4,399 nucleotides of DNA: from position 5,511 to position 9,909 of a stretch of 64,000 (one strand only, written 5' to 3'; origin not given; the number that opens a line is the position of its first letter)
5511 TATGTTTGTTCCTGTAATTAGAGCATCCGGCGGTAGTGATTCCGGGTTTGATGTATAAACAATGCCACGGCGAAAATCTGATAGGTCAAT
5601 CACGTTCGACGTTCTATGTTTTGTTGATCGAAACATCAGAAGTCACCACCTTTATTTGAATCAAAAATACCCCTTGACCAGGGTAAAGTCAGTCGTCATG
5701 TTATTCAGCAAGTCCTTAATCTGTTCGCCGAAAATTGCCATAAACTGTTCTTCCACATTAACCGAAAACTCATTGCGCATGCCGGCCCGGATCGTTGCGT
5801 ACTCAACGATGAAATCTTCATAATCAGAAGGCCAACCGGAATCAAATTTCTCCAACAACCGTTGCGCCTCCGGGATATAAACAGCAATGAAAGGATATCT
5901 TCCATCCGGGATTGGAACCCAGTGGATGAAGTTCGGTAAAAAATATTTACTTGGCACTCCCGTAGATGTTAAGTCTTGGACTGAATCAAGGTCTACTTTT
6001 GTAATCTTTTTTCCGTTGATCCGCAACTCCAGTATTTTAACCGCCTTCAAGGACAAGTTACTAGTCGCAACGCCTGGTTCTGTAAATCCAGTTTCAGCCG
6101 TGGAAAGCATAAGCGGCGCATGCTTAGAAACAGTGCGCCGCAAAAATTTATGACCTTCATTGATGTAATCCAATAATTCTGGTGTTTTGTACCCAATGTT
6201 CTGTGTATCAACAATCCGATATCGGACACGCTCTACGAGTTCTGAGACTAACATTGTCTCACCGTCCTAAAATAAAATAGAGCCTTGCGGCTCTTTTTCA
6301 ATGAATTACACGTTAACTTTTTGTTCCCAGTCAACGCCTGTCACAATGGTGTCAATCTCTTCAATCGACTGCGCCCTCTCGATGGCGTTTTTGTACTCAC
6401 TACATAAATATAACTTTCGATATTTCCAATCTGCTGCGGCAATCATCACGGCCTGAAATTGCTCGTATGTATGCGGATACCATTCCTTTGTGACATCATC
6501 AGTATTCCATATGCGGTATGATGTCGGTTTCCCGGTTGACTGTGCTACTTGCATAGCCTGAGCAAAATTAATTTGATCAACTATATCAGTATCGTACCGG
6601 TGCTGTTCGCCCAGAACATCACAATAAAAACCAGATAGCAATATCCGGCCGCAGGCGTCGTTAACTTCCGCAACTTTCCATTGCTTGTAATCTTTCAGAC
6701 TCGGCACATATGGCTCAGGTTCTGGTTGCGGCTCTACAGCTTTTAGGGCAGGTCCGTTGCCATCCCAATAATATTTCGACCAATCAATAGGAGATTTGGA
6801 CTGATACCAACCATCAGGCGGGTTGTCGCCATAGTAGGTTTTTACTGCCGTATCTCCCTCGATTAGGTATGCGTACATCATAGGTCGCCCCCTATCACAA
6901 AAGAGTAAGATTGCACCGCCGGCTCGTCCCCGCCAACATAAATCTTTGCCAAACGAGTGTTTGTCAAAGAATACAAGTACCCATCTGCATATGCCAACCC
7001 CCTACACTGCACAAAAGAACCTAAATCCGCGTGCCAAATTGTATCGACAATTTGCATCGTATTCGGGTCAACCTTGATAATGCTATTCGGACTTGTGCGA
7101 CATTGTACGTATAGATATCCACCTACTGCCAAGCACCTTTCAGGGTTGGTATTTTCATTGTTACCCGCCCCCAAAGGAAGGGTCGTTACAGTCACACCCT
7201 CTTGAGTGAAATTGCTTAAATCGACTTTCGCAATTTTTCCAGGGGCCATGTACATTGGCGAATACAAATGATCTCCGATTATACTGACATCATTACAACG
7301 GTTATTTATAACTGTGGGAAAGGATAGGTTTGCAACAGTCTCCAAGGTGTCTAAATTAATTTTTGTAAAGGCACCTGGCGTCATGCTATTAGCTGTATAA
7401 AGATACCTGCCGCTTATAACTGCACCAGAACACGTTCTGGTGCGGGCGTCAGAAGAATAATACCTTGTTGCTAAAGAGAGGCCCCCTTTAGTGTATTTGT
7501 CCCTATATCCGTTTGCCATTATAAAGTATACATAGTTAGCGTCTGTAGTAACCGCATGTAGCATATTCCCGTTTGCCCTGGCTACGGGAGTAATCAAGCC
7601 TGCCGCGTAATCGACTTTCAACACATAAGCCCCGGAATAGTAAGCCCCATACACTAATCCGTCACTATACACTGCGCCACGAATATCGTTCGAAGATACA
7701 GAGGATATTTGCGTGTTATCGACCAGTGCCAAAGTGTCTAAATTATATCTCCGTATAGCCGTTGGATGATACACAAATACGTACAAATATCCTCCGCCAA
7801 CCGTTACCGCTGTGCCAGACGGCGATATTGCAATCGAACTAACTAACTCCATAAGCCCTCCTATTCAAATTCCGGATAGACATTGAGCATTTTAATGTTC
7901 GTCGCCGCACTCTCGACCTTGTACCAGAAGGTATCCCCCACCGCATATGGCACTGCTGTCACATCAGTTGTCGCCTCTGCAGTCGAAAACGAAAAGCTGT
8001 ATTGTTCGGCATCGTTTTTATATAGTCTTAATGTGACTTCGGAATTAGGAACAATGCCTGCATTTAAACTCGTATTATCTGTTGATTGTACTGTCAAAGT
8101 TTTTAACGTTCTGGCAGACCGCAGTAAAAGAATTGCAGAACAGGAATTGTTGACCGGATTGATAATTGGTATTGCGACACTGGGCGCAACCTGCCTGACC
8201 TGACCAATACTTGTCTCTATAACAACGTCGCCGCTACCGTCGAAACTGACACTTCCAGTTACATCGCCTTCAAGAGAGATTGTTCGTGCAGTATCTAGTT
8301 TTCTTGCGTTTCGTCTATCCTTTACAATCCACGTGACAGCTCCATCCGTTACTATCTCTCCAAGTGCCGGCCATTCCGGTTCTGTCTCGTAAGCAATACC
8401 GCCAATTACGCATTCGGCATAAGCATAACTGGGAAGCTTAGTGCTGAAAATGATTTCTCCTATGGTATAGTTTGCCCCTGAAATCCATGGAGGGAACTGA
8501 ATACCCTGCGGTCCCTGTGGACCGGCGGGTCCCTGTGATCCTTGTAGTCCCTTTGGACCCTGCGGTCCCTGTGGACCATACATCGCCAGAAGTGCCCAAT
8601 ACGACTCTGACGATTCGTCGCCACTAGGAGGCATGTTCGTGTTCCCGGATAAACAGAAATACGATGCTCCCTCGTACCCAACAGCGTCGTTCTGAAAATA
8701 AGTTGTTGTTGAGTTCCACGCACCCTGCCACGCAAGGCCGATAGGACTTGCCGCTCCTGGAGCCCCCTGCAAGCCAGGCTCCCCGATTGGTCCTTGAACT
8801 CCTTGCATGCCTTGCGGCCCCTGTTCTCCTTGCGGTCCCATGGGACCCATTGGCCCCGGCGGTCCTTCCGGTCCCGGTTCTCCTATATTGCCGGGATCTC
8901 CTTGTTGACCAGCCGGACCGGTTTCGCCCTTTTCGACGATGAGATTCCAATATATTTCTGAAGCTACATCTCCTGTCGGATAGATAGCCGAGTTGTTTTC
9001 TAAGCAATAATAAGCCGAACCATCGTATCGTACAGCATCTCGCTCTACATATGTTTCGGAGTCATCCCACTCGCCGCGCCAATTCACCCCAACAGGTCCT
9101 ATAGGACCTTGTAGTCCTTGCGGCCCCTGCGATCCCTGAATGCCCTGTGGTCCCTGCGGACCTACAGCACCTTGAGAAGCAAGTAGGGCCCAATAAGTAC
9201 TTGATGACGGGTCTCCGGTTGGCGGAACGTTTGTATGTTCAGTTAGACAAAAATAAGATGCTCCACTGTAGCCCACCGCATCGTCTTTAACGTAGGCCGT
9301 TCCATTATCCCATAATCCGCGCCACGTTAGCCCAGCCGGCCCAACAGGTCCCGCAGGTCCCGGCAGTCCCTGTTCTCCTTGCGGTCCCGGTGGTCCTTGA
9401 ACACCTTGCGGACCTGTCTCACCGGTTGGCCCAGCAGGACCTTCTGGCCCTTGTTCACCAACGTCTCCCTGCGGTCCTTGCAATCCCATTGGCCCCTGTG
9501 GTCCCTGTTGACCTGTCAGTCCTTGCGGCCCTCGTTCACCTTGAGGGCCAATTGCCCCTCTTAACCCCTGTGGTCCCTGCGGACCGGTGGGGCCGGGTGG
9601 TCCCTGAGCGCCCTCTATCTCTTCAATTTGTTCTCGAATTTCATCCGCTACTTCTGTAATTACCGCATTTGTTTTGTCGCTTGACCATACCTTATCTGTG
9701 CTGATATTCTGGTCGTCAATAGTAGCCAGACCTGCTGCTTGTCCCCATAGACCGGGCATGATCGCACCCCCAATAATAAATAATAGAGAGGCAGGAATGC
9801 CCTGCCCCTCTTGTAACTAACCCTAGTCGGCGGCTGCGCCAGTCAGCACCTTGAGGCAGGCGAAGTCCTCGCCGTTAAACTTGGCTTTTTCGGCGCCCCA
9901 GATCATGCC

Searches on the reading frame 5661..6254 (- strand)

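Call 30: search_protein_families(library=pfam, proteins=[window:5661-6254:-], max_evalue=0.001)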
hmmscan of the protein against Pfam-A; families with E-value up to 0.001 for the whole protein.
window:5661-6254:- (197 aa): 1 family
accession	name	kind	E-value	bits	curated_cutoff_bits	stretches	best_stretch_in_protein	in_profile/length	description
PF24175.2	SU10_adaptor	-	1.8e-10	42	27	1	1-184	1-182/194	SU10 adaptor protein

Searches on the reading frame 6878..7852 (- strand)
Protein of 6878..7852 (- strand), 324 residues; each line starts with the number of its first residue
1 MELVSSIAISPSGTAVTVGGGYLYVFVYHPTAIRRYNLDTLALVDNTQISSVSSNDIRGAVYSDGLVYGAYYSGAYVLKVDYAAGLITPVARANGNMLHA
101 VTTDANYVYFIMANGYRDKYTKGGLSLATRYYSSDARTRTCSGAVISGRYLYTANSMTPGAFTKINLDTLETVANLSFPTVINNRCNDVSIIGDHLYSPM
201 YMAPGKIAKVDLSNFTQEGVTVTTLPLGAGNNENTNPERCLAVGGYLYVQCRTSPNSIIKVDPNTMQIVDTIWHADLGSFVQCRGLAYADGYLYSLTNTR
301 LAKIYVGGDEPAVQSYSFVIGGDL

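Call 30: search_protein_families(library=pfam, proteins=[window:6878-7852:-], max_evalue=0.001)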
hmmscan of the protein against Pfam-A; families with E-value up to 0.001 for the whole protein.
window:6878-7852:- (324 aa): 1 family
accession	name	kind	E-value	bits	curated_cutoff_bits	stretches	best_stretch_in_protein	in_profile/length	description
PF21959.2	DUF6923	-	5e-10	40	27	0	134-224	83-171/234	Repeat of unknown function (DUF6923)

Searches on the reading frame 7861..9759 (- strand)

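Call 30: search_protein_families(library=pfam, proteins=[window:7861-9759:-], max_evalue=0.001)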
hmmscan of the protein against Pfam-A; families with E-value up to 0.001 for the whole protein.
window:7861-9759:- (632 aa): 2 families
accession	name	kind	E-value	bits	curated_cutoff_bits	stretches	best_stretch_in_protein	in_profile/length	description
PF01391.23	Collagen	-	6.1e-33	112.8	27.2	4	50-107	1-58/60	Collagen triple helix repeat (20 copies)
PF02839.19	CBM_5_12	-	3.2e-15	56.3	26.2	2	150-177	2-29/44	Carbohydrate-binding module family 5/12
